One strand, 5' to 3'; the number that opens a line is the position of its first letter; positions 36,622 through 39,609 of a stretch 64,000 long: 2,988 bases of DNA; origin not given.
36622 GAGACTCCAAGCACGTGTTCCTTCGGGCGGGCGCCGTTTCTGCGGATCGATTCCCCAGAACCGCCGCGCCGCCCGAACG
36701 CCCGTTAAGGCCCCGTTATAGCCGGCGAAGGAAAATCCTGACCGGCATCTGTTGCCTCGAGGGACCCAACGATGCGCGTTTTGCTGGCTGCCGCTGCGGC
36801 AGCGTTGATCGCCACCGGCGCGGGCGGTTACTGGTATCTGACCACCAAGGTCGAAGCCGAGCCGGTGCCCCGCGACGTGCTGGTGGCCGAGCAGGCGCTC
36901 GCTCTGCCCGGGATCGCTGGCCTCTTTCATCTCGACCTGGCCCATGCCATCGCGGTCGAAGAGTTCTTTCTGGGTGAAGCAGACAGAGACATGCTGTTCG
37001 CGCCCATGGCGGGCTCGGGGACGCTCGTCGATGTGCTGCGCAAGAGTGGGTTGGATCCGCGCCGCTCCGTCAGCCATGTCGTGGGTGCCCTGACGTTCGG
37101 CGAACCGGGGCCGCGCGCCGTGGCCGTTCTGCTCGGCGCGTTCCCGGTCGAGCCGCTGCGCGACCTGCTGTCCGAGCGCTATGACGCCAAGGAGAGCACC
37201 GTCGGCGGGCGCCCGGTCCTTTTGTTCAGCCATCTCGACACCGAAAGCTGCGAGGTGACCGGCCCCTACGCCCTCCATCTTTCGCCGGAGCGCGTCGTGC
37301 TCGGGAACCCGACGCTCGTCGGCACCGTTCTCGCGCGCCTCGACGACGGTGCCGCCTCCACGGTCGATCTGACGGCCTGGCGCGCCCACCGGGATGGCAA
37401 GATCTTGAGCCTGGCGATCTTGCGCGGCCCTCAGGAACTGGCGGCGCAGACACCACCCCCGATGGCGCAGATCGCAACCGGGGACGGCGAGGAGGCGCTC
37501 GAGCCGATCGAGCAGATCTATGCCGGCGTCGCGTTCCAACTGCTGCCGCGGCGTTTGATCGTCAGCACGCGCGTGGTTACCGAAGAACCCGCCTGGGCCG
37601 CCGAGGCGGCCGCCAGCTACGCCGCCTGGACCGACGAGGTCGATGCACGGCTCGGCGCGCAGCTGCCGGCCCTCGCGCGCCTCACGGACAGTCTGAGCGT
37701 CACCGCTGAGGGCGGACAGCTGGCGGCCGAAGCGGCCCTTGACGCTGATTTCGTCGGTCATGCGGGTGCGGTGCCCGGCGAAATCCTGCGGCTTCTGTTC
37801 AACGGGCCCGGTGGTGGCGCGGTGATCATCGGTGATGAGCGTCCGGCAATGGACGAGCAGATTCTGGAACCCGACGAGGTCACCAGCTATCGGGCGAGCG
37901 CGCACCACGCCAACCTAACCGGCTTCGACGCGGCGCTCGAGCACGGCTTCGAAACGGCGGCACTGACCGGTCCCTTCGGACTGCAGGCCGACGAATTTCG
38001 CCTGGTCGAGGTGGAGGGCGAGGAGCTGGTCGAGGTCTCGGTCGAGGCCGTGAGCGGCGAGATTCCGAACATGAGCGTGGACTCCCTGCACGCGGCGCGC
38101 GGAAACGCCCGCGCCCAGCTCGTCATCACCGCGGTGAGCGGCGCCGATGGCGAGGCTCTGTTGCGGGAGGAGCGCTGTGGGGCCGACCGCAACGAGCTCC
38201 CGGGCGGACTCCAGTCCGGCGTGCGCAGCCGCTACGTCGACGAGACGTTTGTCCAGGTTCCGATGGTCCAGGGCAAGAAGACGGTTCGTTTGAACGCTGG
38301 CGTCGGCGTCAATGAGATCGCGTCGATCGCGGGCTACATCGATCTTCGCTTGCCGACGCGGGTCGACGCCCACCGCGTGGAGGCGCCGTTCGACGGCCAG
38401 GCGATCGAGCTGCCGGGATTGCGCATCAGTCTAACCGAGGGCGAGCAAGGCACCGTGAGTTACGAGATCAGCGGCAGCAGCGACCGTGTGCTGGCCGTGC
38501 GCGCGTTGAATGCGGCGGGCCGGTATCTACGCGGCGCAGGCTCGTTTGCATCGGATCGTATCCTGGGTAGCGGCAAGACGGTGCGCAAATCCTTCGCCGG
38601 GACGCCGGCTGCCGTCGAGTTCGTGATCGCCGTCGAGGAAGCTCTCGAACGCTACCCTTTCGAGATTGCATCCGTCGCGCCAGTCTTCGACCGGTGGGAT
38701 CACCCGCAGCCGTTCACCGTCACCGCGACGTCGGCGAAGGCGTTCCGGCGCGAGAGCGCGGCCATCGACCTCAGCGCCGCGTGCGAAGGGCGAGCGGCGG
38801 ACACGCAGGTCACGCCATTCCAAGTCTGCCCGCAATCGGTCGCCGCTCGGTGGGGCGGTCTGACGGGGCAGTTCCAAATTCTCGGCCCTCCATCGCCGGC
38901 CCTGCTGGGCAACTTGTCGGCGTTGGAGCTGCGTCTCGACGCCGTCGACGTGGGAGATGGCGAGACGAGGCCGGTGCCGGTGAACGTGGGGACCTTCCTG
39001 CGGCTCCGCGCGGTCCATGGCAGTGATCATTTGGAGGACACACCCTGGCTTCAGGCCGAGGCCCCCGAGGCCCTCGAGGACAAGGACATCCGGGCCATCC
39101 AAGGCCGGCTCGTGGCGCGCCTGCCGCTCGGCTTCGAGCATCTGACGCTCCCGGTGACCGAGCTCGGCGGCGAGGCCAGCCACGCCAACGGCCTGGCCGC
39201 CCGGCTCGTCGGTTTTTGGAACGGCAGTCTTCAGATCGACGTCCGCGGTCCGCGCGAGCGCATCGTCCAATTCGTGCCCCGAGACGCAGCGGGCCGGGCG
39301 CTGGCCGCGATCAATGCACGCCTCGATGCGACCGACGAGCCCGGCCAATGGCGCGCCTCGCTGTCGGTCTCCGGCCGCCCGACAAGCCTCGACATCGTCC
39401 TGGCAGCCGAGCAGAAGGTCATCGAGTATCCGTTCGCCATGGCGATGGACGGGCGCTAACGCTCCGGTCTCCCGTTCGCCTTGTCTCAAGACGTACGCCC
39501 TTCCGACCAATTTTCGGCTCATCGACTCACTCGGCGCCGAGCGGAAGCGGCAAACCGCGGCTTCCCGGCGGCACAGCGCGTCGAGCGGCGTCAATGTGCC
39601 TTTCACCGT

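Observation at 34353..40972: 6.6-kb accessory locus between two inward-facing tRNA genes: low-GC / high-GC / low-GC mosaic of function-unknown genes, no recombinase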

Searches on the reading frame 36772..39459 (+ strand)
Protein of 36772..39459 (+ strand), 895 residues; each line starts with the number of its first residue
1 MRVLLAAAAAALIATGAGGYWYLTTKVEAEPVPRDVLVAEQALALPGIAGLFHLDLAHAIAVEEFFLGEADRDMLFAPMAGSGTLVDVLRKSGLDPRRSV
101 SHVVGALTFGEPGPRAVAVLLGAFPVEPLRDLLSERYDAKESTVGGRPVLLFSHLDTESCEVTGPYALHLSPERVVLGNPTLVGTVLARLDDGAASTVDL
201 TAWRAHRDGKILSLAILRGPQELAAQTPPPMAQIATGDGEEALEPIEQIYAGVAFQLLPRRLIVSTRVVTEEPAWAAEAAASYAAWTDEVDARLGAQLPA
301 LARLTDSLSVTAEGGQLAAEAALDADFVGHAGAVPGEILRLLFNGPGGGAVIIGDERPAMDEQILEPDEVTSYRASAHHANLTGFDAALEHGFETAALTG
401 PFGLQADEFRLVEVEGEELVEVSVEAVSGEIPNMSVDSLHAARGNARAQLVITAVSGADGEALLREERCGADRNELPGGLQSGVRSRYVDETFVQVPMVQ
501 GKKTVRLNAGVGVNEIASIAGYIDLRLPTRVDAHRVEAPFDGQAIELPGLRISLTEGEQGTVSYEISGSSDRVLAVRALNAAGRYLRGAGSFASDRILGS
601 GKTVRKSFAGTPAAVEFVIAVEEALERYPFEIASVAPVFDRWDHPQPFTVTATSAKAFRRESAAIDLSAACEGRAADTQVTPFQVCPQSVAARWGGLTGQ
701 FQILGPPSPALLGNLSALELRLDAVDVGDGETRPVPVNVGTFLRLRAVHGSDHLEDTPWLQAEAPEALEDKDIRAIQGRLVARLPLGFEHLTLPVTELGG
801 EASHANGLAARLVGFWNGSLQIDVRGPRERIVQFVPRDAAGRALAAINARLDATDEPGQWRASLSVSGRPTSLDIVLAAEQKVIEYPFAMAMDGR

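Call 6: search_protein_families(library=pfam, proteins=[window:36772-39459:+], max_evalue=1)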
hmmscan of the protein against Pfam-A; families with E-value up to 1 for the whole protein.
window:36772-39459:+ (895 aa): 0 families

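Call 7: search_protein_families(library=ncbifam, proteins=[window:36772-39459:+], max_evalue=1)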
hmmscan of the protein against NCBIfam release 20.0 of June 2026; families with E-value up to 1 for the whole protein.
window:36772-39459:+ (895 aa): 0 families

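Call 8: search_protein_families(library=padloc, proteins=[window:36772-39459:+], max_evalue=1)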
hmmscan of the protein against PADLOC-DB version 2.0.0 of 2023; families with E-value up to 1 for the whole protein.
window:36772-39459:+ (895 aa): 0 families

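Call 20: find_homologous_proteins(query=window:36772-39459:+)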
Query window:36772-39459:+ (895 aa): 5 proteins with E <= 0.001 among 8000 candidates.
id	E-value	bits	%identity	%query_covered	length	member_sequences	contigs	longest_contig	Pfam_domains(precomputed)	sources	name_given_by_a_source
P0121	0.0e+0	1955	100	100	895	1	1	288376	-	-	-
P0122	0.0e+0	1416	72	98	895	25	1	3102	-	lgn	-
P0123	0.0e+0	1362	69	100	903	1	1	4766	-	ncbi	-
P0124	0.0e+0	1337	68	100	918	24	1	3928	-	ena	-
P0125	1.7e-266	905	49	100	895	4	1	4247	-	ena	-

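Call 22: find_encoding_contigs(protein=P0123, flank=10000, max_places=3)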
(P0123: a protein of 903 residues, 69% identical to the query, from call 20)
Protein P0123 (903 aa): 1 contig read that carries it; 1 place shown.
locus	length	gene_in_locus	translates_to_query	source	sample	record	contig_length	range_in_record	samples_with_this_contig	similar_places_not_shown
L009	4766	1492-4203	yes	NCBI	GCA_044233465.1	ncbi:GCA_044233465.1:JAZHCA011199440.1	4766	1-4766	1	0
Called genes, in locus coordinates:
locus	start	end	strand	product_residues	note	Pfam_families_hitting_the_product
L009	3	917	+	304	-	?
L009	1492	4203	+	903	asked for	-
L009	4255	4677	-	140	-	PF00571:CBS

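Call 23: find_encoding_contigs(protein=P0125, flank=10000, max_places=3)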
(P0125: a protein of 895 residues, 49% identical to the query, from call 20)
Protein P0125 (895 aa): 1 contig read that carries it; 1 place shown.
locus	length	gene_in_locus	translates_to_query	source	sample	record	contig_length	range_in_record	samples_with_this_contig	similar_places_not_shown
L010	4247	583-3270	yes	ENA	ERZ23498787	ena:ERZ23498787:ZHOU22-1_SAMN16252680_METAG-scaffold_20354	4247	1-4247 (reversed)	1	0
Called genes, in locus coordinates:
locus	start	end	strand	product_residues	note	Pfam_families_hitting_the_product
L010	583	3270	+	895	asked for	-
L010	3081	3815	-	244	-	-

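Call 24: find_encoding_contigs(protein=P0124, flank=10000, max_places=3)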
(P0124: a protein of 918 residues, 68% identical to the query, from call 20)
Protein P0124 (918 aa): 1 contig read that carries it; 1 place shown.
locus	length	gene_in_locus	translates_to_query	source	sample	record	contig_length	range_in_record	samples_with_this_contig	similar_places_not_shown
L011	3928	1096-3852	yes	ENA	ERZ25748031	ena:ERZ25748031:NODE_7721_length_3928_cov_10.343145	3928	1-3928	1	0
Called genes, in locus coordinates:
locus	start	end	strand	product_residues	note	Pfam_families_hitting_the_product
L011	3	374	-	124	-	?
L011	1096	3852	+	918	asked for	-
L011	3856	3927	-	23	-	?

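Call 50: search_protein_representatives(alignment_id=A2)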
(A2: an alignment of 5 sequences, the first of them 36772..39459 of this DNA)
Query: 5 sequences, 895 profile positions. Proteins with E-value up to 0.001 (for the whole library): 381; up to 1e-10: 313; up to 1e-30: 199. The best 150 are listed.
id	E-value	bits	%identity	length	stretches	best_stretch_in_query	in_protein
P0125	0.0e+00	1638.2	-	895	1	1-892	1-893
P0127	9.0e-295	996.9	-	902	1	1-893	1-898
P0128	2.1e-268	909.6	-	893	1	1-891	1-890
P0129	2.9e-261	886.0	-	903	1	3-890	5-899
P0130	6.2e-255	865.1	-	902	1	1-891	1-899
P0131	6.2e-253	858.4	-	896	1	4-892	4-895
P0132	4.2e-238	809.4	-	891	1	5-890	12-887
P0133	6.7e-229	778.9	-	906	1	1-892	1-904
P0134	3.4e-220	750.1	-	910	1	1-893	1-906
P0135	1.4e-215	734.8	-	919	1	4-890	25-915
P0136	6.2e-189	646.6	-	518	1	386-894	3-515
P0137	3.6e-186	637.5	-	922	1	33-891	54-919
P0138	2.0e-185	635.0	-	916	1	3-890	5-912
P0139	2.8e-181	621.3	-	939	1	29-890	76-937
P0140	1.3e-169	582.7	-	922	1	1-892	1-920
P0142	1.3e-157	543.1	-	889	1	1-892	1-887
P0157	3.6e-112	392.7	-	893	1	1-890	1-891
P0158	1.3e-111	390.8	-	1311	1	2-892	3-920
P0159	1.9e-109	383.6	-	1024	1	8-892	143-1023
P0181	1.3e-85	304.8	-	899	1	2-890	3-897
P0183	5.0e-85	302.9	-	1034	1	21-892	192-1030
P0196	5.8e-74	266.2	-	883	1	1-889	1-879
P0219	2.6e-58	214.4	-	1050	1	115-890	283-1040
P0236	1.6e-51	192.0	-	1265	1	40-890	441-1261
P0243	1.2e-49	185.8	-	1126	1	10-893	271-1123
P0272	4.1e-42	160.8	-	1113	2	9-622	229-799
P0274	6.2e-42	160.2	-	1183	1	29-890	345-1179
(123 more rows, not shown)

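Call 52: search_dna_similar(query=window:36772-39459:+, collection=plasmids, mode=protein, max_evalue=0.001)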
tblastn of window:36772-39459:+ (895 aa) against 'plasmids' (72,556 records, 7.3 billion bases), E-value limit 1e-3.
No match.

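Call 53: search_protein_families(library=pfam, proteins=[P0158, P0236, P0243, P0274, P0159, P0183, P0219, P0272], max_evalue=0.01)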
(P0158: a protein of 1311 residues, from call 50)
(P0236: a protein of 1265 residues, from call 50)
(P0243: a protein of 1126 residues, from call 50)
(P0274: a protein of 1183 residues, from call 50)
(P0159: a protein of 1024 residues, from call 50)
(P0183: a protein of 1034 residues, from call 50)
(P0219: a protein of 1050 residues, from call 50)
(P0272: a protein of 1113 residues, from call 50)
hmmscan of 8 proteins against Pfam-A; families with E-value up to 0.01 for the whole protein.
P0158 (1311 aa): 0 families

P0236 (1265 aa): 0 families

P0243 (1126 aa): 0 families

P0274 (1183 aa): 0 families

P0159 (1024 aa): 0 families

P0183 (1034 aa): 0 families

P0219 (1050 aa): 0 families

P0272 (1113 aa): 0 families

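Call 54: list_cluster_members(proteins=[P0127, P0128, P0130, P0134, P0140, P0142, P0157, P0158, P0181, P0196])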
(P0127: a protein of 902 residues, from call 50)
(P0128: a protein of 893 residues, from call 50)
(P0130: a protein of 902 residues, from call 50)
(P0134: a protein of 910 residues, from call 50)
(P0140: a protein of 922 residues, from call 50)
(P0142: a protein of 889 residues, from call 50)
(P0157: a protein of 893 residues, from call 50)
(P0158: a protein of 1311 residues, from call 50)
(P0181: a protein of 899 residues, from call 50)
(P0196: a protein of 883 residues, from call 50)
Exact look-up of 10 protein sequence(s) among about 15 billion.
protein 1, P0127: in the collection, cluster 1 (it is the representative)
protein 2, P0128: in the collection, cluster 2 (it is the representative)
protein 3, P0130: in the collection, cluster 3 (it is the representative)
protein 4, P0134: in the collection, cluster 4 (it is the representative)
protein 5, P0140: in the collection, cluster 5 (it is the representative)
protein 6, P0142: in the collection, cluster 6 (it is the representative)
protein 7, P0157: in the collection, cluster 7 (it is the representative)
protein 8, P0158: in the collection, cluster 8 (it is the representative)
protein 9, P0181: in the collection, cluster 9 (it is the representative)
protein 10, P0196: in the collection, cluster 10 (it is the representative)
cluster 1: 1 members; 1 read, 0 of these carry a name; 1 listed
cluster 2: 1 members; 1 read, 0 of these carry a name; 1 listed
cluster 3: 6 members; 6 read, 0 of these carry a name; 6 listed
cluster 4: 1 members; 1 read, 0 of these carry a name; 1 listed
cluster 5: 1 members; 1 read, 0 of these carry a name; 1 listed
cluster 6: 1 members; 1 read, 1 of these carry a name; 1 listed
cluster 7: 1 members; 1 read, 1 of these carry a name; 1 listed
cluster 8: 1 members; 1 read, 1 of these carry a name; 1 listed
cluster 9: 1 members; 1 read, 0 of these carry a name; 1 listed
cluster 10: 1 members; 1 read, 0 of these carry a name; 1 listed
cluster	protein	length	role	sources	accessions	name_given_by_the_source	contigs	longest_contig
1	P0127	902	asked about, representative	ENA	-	-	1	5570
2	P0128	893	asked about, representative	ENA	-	-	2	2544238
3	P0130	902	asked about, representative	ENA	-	-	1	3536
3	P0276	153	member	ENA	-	-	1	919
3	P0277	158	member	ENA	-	-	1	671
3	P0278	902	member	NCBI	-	-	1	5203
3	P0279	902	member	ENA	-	-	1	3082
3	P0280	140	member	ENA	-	-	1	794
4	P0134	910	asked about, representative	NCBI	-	-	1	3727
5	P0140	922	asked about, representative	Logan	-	-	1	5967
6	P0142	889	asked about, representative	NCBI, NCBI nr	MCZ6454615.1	MAG: hypothetical protein O6909_10280 [Alphaproteobacteria bacterium] | hypothetical protein [Alphaproteobacteria bacterium]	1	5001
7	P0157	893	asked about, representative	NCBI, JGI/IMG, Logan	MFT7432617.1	MAG: hypothetical protein ACI9TY_000235 [Alphaproteobacteria bacterium] | hypothetical protein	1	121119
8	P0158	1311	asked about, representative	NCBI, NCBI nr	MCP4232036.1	MAG: hypothetical protein GY770_00400 [Aestuariibacter sp.] | hypothetical protein [Aestuariibacter sp.]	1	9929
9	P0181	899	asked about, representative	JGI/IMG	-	-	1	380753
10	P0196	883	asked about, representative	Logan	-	-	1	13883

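Call 55: find_encoding_contigs(protein=P0128, flank=10000, max_places=2)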
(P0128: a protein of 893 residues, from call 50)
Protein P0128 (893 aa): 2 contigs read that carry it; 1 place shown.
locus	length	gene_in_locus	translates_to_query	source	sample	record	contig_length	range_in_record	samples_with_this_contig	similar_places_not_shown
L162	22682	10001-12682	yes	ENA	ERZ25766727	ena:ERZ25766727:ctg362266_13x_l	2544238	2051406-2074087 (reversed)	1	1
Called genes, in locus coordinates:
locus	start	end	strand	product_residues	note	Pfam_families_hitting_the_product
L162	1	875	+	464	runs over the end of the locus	PF07670:Gate, PF07664:FeoB_C, PF07670:Gate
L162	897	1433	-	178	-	PF08534:Redoxin, PF00578:AhpC-TSA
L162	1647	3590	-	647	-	PF00920:ILVD_EDD_N, PF24877:ILV_EDD_C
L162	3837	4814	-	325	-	PF13088:BNR_2 (weak)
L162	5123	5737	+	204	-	PF00069:Pkinase, PF07714:PK_Tyr_Ser-Thr, PF01636:APH (faint), PF03109:ABC1 (weak), PF17667:Pkinase_fungal (weak)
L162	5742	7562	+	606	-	PF13191:AAA_16 (faint)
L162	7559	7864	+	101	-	-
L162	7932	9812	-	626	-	PF26099:DUF8034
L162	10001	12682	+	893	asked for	-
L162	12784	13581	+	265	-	PF14371:DUF4412 (faint)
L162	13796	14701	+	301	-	PF13145:Rotamase_2, PF13616:Rotamase_3, PF00639:Rotamase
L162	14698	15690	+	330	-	PF03781:FGE-sulfatase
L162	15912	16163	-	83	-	-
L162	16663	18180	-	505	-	PF00474:SSF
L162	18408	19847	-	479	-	PF13360:PQQ_2, PF13570:Beta-prop_ACSF4 (faint), PF13360:PQQ_2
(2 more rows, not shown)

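Call 56: find_encoding_contigs(protein=P0122, flank=10000, max_places=3)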
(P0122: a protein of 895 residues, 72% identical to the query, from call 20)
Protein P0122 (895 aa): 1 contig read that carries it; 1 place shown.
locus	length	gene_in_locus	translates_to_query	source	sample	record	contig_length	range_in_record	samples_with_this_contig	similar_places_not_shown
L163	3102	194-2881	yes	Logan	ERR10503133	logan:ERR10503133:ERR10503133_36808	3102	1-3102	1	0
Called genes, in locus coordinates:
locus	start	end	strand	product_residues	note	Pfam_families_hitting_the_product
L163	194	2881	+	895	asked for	-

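Call 57: find_encoding_contigs(protein=P0157, flank=8000, max_places=2)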
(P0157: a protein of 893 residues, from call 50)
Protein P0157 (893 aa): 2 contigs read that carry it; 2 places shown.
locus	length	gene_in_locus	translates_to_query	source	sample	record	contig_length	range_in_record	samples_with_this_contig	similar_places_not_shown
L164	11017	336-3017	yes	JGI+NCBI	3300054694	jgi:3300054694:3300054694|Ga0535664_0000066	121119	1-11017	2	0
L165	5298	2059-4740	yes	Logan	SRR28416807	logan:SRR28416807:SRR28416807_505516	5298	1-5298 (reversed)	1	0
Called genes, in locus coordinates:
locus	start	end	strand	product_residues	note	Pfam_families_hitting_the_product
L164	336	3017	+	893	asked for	-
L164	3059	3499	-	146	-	-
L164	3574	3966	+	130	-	-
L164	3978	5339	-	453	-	PF19614:DUF6119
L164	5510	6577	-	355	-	PF03435:Sacchrp_dh_NADP, PF16653:Sacchrp_dh_C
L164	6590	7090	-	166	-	PF00186:DHFR_1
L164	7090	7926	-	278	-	PF00303:Thymidylat_synt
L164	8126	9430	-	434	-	PF03349:Toluene_X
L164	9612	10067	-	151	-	-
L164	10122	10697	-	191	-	PF08712:Nfu_N, PF01106:NifU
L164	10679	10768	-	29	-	-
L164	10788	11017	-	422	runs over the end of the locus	PF02321:OEP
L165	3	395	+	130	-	?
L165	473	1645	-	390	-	PF13356:Arm-DNA-bind_3, PF22022:Phage_int_M (weak), PF00589:Phage_integrase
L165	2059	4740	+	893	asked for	-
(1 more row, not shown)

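Call 58: find_encoding_contigs(protein=P0181, flank=8000, max_places=2)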
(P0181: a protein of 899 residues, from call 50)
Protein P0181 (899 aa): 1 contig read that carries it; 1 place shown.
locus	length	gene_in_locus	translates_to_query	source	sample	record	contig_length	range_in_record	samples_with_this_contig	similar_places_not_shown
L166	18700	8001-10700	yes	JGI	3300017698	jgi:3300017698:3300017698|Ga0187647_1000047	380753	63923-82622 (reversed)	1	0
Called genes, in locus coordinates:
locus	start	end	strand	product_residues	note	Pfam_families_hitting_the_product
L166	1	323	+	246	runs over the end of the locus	PF20260:PUA_4, PF04452:Methyltrans_RNA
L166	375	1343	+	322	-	PF16881:LIAS_N, PF04055:Radical_SAM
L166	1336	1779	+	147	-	PF03364:Polyketide_cyc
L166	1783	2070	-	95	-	-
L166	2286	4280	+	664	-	PF02824:TGS, PF07973:tRNA_SAD, PF00587:tRNA-synt_2b, PF03129:HGTP_anticodon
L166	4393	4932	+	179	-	PF05198:IF3_N, PF00707:IF3_C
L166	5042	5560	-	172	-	-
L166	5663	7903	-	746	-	PF00521:DNA_topoisoIV, PF03989:DNA_gyraseA_C (faint)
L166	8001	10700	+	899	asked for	-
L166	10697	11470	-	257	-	PF11967:RecO_N, PF02565:RecO_C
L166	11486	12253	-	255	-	PF01311:Bac_export_1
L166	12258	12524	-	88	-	-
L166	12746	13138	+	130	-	-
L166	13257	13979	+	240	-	PF13462:Thioredoxin_4, PF01323:DSBA (faint)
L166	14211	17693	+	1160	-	PF02463:SMC_N, PF13304:AAA_21 (weak), PF13476:AAA_23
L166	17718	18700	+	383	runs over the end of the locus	PF01594:AI-2E_transport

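Call 77: search_protein_families(library=phrogs, proteins=[window:36772-39459:+], max_evalue=0.1)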
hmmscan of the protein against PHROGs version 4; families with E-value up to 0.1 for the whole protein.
window:36772-39459:+ (895 aa): 0 families

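Call 79: search_solved_structures(query=A2, max_evalue=1)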
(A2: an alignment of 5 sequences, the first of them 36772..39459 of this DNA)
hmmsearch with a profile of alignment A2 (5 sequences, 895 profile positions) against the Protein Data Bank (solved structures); distinct sequences matched with E-value up to 1: 0.

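Call 80: predict_structure(alignment_id=A2)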
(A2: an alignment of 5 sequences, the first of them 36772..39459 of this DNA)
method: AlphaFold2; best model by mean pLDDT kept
length: 895 residues; sequences in the alignment: 5
mean_pLDDT: 52.1   pTM: 0.32
mean pLDDT of the five models: 52.1, 51.3, 42.6, 40.1, 39.2
residues with pLDDT >= 90: 13; 70-90: 179; 50-70: 259; < 50: 444
segments of 3 or more residues with pLDDT < 50: 1-54, 57-85, 103-122, 155-163, 192-267, 331-394, 432-446, 469-472, 486-495, 590-601, 635-722, 729-772, 779-782, 886-895
pLDDT, mean of each block of 10 residues (from residue 1): 27 27 26 31 32 45 40 44 48 56 44 39 58 64 68 48 56 56 56 38 34 36 28 25 32 30 48 72 69 61 66 64 56 44 32 27 26 26 32 49 65 67 70 44 52 76 67 58 48 50 80 72 70 82 78 76 71 73 68 36 64 82 70 45 26 37 39 36 38 34 35 34 50 37 27 28 37 51 62 86 87 79 80 77 62 68 77 81 52 36
secondary structure, 60 per line:
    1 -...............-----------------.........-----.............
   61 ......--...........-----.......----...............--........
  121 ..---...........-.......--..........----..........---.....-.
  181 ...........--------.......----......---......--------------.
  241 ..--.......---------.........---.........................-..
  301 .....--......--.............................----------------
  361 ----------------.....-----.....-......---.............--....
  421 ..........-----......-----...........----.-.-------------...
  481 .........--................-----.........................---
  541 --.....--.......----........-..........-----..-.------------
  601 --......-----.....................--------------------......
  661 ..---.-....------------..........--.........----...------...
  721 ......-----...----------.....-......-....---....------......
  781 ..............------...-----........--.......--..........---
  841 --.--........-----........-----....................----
elements in order (helices of 4 or more, strands of 3 or more residues): H2-16 H34-42 E48-55 H56-66 H69-79 H85-91 H96-99 E100-110 E113-122 H126-136 E138-144 E147-156 E161-170 E174-178 H180-191 H200-206 E211-216 H220-225 H245-251 E261-269 H273-297 H299-305 E308-313 E316-324 H325-344 H377-381 H387-391 E393-398 E402-414 E417-430 H436-441 E447-457 E478-489 E492-507 E516-537 E543-547 E550-556 E561-568 E573-579 E603-608 E614-634 H655-662 H668-671 E684-693 E696-704 E718-726 E732-734 H745-749 H751-756 H758-761 H765-768 E775-794 E801-803 E809-816 E819-825 E831-837 E846-853 E859-866 E872-891
